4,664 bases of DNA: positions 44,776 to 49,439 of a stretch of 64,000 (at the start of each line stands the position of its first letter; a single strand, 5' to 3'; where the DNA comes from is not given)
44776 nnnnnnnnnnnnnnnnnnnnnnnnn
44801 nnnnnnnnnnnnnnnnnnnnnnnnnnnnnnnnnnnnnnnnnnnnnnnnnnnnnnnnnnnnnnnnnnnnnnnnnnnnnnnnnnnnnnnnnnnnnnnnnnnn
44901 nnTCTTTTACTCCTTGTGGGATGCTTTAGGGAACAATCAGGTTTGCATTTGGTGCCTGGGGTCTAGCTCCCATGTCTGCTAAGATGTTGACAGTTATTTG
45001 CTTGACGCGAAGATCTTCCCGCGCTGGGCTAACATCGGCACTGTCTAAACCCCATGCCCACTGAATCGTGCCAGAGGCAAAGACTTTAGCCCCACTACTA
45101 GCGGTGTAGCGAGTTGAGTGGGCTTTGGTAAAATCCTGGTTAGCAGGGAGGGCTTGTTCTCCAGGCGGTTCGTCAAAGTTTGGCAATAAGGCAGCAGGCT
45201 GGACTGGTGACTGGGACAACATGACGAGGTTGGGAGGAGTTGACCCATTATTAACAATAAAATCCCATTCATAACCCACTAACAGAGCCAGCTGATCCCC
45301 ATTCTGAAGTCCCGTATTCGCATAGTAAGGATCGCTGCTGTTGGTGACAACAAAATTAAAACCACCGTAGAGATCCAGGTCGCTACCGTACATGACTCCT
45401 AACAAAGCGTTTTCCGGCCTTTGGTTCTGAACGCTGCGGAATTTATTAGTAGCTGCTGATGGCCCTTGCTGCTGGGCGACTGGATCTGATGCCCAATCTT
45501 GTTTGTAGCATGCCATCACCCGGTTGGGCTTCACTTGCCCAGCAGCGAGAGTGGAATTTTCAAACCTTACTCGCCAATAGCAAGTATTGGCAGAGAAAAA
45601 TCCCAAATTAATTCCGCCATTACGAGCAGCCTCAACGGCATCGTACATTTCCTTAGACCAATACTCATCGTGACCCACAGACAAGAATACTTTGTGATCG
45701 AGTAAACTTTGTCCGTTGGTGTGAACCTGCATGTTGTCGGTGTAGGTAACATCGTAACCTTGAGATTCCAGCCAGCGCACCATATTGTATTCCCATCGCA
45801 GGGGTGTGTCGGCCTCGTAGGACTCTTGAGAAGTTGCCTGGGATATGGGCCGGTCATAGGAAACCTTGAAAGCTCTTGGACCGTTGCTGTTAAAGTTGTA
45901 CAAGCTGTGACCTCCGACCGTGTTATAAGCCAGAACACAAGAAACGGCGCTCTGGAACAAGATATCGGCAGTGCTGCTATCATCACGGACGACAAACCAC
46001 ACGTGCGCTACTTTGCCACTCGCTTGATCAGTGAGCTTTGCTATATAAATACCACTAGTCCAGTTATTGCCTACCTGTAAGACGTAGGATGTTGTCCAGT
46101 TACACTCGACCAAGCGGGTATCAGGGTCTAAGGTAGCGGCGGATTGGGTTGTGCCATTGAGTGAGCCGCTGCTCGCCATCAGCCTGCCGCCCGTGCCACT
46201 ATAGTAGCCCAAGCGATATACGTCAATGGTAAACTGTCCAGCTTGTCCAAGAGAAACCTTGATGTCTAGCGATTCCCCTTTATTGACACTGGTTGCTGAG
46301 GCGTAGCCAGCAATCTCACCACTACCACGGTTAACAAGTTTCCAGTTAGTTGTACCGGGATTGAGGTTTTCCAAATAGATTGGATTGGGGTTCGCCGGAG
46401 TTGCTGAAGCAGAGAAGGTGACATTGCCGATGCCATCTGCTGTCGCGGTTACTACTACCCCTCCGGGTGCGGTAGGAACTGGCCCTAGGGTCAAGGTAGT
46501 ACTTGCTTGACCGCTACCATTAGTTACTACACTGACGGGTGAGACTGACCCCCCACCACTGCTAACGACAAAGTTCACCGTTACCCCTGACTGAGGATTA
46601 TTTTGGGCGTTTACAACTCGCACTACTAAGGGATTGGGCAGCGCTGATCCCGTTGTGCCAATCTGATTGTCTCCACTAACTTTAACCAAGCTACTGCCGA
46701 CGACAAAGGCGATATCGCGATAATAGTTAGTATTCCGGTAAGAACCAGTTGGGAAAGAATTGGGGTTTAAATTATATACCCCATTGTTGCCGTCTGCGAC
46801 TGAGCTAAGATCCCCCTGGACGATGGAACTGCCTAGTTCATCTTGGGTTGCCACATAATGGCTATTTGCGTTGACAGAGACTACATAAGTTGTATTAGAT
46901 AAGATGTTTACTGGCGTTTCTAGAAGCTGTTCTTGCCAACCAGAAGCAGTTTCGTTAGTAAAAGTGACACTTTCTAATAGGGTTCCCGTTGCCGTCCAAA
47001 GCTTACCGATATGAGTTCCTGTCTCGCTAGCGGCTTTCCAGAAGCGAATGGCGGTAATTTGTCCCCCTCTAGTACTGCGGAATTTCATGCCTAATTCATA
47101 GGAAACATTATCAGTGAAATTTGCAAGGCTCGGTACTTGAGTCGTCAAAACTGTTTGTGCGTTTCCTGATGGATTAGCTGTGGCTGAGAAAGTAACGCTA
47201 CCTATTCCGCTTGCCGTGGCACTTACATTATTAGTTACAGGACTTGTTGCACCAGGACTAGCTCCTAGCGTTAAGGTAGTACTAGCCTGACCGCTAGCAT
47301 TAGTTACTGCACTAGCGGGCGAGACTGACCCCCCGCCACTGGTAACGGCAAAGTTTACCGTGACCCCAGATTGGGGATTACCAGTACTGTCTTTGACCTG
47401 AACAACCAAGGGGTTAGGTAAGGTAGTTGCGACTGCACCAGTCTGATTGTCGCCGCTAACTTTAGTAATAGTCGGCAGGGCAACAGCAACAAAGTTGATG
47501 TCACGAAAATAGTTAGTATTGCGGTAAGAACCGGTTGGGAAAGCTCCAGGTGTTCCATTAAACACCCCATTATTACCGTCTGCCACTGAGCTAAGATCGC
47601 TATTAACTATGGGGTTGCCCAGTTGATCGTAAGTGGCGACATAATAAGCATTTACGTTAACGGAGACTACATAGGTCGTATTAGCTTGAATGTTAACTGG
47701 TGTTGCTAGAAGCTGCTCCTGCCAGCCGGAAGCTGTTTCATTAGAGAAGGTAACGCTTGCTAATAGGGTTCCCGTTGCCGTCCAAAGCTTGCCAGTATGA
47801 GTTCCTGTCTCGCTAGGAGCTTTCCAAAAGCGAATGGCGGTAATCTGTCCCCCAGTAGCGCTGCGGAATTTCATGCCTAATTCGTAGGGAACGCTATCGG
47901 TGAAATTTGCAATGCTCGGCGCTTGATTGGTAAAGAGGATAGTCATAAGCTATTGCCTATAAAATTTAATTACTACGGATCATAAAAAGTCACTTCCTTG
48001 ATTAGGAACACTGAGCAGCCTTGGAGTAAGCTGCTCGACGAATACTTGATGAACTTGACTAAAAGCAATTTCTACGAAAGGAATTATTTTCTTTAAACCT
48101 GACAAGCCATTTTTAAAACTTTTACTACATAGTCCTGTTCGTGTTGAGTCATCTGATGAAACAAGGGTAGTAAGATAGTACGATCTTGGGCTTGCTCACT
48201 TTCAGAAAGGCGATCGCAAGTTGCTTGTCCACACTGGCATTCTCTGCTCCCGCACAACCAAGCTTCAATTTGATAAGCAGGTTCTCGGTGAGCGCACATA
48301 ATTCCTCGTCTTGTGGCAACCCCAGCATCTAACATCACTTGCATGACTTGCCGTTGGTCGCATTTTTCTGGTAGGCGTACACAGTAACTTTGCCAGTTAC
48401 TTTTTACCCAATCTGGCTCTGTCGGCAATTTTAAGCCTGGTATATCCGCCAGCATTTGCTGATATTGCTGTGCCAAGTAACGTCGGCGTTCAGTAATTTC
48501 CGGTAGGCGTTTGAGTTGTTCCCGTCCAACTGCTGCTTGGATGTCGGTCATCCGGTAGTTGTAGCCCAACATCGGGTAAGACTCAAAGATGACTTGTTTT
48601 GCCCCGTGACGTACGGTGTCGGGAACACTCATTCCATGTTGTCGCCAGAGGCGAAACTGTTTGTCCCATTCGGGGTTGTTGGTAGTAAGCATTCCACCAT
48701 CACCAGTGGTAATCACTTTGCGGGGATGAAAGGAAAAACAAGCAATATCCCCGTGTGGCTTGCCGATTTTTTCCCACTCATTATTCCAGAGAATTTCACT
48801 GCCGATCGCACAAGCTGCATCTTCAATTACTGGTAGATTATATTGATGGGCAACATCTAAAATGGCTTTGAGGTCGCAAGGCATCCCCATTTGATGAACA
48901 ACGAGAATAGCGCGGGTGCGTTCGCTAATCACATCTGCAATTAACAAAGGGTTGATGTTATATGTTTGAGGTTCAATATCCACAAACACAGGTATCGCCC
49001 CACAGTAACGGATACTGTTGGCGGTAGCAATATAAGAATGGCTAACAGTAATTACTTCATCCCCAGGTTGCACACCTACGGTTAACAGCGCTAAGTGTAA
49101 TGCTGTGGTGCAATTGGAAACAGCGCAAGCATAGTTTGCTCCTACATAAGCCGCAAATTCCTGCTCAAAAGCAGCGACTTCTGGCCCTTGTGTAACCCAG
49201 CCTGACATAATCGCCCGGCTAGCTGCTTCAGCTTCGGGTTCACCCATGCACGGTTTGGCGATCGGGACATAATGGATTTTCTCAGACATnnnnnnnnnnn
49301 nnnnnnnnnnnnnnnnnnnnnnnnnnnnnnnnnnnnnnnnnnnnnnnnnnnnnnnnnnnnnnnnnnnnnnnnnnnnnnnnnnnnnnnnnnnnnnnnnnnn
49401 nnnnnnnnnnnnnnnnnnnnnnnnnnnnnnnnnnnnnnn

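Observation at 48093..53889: Two amination/acylation modules: possible tri-acylamino sugar in a cyanobacterium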

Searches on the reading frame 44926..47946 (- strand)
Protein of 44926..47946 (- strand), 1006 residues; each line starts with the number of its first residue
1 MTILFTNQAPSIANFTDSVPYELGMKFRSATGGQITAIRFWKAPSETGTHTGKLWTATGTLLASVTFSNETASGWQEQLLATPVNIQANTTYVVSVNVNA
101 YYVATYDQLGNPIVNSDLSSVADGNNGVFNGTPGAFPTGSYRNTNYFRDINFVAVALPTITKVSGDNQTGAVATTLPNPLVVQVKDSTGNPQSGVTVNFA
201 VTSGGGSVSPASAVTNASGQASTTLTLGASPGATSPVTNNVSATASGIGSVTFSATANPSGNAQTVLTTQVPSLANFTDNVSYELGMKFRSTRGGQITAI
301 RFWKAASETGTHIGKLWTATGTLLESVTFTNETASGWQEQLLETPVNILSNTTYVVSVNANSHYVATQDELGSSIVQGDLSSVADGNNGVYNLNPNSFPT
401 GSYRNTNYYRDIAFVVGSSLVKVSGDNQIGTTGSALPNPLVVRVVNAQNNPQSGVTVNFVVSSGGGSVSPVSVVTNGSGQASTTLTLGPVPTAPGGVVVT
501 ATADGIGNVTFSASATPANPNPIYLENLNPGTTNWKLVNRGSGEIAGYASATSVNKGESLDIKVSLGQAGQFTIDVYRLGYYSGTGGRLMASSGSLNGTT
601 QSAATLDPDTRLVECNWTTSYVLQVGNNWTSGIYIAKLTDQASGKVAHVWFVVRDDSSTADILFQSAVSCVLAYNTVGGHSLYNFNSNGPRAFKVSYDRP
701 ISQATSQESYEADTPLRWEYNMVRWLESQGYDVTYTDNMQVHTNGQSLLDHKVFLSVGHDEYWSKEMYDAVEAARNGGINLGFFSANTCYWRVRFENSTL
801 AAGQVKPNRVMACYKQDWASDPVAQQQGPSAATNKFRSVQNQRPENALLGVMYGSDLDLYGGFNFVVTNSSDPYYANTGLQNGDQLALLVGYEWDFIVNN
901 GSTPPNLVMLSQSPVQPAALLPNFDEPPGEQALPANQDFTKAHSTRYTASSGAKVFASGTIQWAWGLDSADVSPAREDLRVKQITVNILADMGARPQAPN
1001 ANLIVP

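Call 12: search_protein_families(library=pfam, proteins=[window:44926-47946:-], max_evalue=0.00001)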
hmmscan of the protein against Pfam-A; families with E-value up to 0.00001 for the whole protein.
window:44926-47946:- (1006 aa): 3 families
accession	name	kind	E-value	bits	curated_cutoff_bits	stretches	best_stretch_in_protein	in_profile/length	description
PF20254.3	DMFA2_C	-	1.1e-110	371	27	1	573-968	1-369/374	N,N-dimethylformamidase beta subunit-like, C-terminal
PF13313.11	DUF4082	-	1.8e-87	291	28.4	2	270-409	2-142/143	Domain of unknown function (DUF4082)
PF02369.22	Big_1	-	1.3e-13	51.3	34.9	2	438-505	19-83/93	Bacterial Ig-like domain (group 1)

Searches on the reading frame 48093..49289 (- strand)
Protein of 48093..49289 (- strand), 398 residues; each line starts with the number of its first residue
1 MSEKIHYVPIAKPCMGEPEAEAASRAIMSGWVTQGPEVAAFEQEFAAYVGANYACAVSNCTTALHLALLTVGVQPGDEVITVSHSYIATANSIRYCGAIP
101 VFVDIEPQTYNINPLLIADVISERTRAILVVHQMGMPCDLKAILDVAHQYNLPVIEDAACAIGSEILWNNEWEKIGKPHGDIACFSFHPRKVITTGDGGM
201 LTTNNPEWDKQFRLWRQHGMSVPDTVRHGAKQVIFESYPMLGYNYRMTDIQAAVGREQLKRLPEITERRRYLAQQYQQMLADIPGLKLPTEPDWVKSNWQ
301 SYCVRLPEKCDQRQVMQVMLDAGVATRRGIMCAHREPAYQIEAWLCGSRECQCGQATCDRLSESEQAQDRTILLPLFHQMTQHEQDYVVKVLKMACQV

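Call 3: search_protein_families(library=pfam, proteins=[window:48093-49289:-])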
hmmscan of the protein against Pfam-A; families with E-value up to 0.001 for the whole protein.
window:48093-49289:- (398 aa): 5 families
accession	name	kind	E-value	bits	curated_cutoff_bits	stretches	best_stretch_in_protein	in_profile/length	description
PF01041.23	DegT_DnrJ_EryC1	-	1e-110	370.8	19.8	1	14-392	2-359/360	DegT/DnrJ/EryC1/StrS aminotransferase family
PF00266.25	Aminotran_5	-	2.5e-07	30.5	21.5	1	45-164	52-182/371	Aminotransferase class-V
PF00155.27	Aminotran_1_2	-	1.4e-06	28.2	19.7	1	38-159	44-187/361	Aminotransferase class I and II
PF01053.26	Cys_Met_Meta_PP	-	2.4e-05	23.5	27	1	34-160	50-176/381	Cys/Met metabolism PLP-dependent enzyme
PF01212.27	Beta_elim_lyase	-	0.00015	21.6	27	1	35-225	31-215/288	Beta-eliminating lyase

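Call 4: search_protein_families(library=ncbifam, proteins=[window:48093-49289:-])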
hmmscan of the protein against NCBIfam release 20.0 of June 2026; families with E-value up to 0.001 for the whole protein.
window:48093-49289:- (398 aa): 29 families (the best 25 are shown)
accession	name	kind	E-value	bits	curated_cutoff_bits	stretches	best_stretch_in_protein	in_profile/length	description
TIGR03588.1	PseC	equivalog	2.7e-91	306.3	423.5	1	9-394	3-378/380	UDP-4-amino-4,6-dideoxy-N-acetyl-beta-L-altrosamine transaminase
TIGR04181.1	NHT_00031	hypoth_equivalog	8e-79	265.1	420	1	8-340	1-336/359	LegC family aminotransferase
NF008658.2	PRK11658.1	equivalog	1.5e-77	260.8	631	1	6-393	3-374/379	UDP-4-amino-4-deoxy-L-arabinose aminotransferase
NF008687.0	PRK11706.1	equivalog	1.5e-60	205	375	1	8-394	2-372/375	dTDP-4-amino-4,6-dideoxygalactose transaminase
NF011936.0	PRK15407.1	equivalog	5.7e-59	199.9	423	2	6-219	35-251/440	lipopolysaccharide biosynthesis protein RfbH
TIGR02379.1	ECA_wecE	subfamily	1.9e-52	178.3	434.85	1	8-393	2-372/376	dTDP-4-amino-4,6-dideoxy-D-glucose transaminase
TIGR04427.1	PLP_DesI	equivalog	7.9e-42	143.7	650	1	24-329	39-329/390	dTDP-4-dehydro-6-deoxyglucose aminotransferase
NF006488.0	PRK08912.1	equivalog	1.3e-10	40.7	498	1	57-134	93-169/387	aminotransferase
NF006569.0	PRK09082.1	subfamily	3.8e-09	36.1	420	1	47-130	86-169/386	methionine aminotransferase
NF005817.0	PRK07683.1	equivalog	4.7e-09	35.4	575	1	58-175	96-215/387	aminotransferase A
NF004650.0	PRK05994.1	equivalog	5.4e-07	28.8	667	1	35-161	62-188/427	O-acetylhomoserine aminocarboxypropyltransferase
NF005816.0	PRK07682.1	equivalog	5.4e-07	28.6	620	1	59-160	98-205/390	aminotransferase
NF004757.0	PRK06084.1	equivalog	2e-06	26.9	790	1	37-161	59-183/425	bifunctional O-acetylhomoserine aminocarboxypropyltransferase/cysteine synthase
TIGR01326.1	OAH_OAS_sulfhy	subfamily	3e-06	26.2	495.1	1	35-161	56-182/418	O-acetylhomoserine aminocarboxypropyltransferase/cysteine synthase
NF006096.0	PRK08248.1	equivalog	3e-06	26.1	726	1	36-161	64-189/431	homocysteine synthase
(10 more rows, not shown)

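Call 10: search_solved_structures(query=window:48093-49289:-, max_evalue=1e-40)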
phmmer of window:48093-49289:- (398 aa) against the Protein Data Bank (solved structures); distinct sequences matched with E-value up to 1e-40: 19.
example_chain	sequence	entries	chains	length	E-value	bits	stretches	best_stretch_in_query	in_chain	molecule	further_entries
3bn1_A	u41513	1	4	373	7.9e-61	209.1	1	8-339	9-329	Perosamine synthetase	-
3dr7_A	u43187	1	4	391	8.6e-61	209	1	8-339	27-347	Putative perosamine synthetase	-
3dr4_A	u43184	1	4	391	5.9e-60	206.3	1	8-339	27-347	Putative perosamine synthetase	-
7b0d_A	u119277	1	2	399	2.4e-59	204.3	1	20-339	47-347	Glutamine--scyllo-inositol transaminase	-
1mdo_A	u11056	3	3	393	3.9e-59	203.6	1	7-392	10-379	ArnB aminotransferase | UDP-4-amino-4-deoxy-L-arabinose--oxoglutarate aminotransferase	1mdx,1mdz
7b0m_AAA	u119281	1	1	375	5.4e-59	203.1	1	11-328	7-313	Sugar aminotransferase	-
8vr3_A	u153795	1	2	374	2.3e-58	201.1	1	6-330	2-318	DegT/DnrJ/EryC1/StrS aminotransferase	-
4oca_A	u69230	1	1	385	2.5e-58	200.9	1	7-392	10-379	UDP-4-amino-4-deoxy-L-arabinose--oxoglutarate aminotransferase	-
8vr5_A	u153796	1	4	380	1e-57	198.9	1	9-330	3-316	DegT/DnrJ/EryC1/StrS aminotransferase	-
8sng_A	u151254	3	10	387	1.3e-56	195.3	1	6-340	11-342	UDP-4-amino-4-deoxy-L-arabinose--oxoglutarate aminotransferase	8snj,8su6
5uid_A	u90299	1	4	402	4.1e-55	190.3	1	8-358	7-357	Aminotransferase TlmJ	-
9bgp_A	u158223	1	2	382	7.3e-53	182.9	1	10-329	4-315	aminotransferase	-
9bgr_A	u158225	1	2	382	5e-52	180.2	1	10-329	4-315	aminotransferase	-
3frk_A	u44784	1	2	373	6e-48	166.7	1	29-326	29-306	QdtB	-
4lc3_A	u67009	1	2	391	1e-46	162.7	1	6-397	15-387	Putative UDP-4-amino-4-deoxy-l-arabinose--oxoglutarate aminotransferase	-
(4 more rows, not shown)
